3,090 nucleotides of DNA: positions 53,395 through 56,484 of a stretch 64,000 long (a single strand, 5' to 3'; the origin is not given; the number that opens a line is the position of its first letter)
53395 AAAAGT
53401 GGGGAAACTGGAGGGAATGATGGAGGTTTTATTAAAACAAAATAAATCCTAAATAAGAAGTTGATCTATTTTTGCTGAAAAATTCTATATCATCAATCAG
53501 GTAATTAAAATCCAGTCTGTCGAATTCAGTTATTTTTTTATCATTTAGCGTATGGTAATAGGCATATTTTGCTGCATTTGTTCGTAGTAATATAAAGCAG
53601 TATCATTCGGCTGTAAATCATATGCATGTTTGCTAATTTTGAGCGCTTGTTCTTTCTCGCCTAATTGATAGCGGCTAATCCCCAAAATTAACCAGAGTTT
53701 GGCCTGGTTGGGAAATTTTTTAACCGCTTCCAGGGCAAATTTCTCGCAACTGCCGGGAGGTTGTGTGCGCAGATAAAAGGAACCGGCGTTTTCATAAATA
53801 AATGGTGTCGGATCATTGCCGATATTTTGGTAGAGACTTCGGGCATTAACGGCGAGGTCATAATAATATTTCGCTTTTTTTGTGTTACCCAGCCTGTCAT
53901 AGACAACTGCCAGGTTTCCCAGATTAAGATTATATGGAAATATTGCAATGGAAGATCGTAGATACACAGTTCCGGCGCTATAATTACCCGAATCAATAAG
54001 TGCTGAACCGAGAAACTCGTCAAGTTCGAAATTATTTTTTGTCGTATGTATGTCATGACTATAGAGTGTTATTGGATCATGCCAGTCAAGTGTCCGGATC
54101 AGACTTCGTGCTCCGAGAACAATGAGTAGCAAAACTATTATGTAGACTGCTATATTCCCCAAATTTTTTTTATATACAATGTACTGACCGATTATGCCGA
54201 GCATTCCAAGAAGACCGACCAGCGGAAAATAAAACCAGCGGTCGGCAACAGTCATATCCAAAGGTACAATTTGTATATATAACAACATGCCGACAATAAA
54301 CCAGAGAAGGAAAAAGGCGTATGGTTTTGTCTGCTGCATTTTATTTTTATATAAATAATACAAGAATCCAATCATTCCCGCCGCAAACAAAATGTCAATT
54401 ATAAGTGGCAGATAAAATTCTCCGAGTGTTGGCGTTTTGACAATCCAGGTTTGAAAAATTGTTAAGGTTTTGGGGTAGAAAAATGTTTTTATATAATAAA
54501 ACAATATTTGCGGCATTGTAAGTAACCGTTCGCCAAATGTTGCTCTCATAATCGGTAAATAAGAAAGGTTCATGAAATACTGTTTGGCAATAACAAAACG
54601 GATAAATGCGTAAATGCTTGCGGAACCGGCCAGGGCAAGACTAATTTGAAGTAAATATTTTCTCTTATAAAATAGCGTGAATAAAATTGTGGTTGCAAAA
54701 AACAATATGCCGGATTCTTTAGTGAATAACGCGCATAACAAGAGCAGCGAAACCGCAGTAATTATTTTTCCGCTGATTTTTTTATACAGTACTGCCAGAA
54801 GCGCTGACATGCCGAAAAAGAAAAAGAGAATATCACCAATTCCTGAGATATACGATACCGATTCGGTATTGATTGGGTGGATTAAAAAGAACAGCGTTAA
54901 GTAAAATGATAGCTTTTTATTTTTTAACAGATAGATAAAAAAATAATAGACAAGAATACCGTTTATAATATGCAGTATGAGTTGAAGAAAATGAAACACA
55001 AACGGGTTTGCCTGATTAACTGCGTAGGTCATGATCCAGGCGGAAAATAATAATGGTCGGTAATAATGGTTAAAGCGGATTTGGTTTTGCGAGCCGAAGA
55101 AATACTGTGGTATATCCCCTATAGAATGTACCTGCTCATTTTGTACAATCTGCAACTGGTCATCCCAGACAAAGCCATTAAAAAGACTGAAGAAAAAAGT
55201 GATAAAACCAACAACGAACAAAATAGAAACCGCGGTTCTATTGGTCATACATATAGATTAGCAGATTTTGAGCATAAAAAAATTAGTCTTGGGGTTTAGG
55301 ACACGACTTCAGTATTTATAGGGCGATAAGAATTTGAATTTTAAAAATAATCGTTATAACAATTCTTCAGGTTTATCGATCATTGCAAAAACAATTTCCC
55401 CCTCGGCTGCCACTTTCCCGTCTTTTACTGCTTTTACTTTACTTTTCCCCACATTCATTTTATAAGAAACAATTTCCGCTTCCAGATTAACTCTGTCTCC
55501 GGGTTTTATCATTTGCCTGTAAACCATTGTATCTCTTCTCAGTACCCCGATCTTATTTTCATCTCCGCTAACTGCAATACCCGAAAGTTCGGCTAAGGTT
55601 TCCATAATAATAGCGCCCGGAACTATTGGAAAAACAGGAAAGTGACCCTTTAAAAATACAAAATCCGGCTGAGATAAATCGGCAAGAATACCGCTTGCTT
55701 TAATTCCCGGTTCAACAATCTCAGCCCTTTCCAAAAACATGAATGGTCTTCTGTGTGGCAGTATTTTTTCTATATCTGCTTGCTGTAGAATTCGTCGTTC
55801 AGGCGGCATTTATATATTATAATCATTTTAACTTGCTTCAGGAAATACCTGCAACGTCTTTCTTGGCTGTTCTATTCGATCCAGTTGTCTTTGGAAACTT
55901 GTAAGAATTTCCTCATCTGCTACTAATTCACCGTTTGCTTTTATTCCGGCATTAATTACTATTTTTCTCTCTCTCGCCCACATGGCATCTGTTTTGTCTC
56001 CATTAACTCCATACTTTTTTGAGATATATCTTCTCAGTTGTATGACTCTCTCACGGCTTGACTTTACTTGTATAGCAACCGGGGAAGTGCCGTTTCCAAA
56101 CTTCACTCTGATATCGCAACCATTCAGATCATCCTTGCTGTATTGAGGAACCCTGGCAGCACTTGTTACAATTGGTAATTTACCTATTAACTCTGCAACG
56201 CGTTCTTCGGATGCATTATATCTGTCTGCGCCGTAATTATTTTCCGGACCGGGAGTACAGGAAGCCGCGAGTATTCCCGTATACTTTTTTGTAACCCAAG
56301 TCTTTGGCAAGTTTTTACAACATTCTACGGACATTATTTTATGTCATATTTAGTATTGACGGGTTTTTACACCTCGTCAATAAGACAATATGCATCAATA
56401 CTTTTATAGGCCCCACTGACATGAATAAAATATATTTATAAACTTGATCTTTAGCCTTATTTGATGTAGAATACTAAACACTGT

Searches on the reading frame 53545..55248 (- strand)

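Call 25: search_protein_families(library=pfam, proteins=[window:53545-55248:-], max_evalue=0.05)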
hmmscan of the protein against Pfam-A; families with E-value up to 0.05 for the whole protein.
window:53545-55248:- (567 aa): 9 families
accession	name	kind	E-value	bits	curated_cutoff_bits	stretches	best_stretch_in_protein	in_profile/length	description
PF13181.12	TPR_8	-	4.3e-07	30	25.7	0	444-469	5-30/34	Tetratricopeptide repeat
PF13428.12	TPR_14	-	5.6e-06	27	23.5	0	517-554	2-39/44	Tetratricopeptide repeat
PF07719.23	TPR_2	-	1.4e-05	25.2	27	0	444-467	5-28/34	Tetratricopeptide repeat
PF00515.34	TPR_1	-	0.00018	21.6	27.8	0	444-466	5-27/34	Tetratricopeptide repeat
PF13424.12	TPR_12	-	0.00021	21.8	30.1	0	443-469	48-74/77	Tetratricopeptide repeat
PF23914.1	TPR_CcmH_CycH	-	0.0008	19.7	42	1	510-552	44-86/158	Cytochrome c-type biogenesis protein H TPR domain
PF14559.12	TPR_19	-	0.0011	19.7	25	0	417-460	1-45/68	Tetratricopeptide repeat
PF13431.12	TPR_17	-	0.0047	17.5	24.4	0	505-536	2-33/34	Tetratricopeptide repeat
PF13174.12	TPR_6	-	0.012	16.7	26.3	0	446-464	6-24/33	Tetratricopeptide repeat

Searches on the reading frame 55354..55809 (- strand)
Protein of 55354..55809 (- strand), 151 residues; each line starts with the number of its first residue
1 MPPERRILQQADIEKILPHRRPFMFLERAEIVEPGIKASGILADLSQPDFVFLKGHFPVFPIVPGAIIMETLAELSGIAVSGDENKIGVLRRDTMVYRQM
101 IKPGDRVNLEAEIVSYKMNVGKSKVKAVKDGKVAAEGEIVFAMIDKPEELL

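Call 25: search_protein_families(library=pfam, proteins=[window:55354-55809:-], max_evalue=0.05)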
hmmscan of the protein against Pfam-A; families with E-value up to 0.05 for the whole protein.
window:55354-55809:- (151 aa): 3 families
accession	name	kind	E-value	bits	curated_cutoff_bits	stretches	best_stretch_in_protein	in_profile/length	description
PF07977.19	FabA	-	1.9e-11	44.2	23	1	17-137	1-137/138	FabA-like domain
PF03061.28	4HBT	-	0.015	16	20.6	1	77-131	18-74/79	Thioesterase superfamily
PF22818.2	ApeI-like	-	0.028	15.1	28.5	1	45-69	21-45/119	ApeI dehydratase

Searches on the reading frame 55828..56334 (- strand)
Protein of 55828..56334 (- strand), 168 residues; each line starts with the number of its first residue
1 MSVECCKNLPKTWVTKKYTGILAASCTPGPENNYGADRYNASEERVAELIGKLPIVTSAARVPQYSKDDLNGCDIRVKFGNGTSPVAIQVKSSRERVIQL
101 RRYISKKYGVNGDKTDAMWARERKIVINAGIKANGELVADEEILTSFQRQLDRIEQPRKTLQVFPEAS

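Call 25: search_protein_families(library=pfam, proteins=[window:55828-56334:-], max_evalue=0.05)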
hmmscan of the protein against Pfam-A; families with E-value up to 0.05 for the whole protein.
window:55828-56334:- (168 aa): 1 family
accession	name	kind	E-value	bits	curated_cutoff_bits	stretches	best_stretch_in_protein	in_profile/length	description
PF21120.3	MCM_WH_arc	-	0.036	14.5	26.1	0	36-53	31-48/63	Archaeal MCM, winged-helix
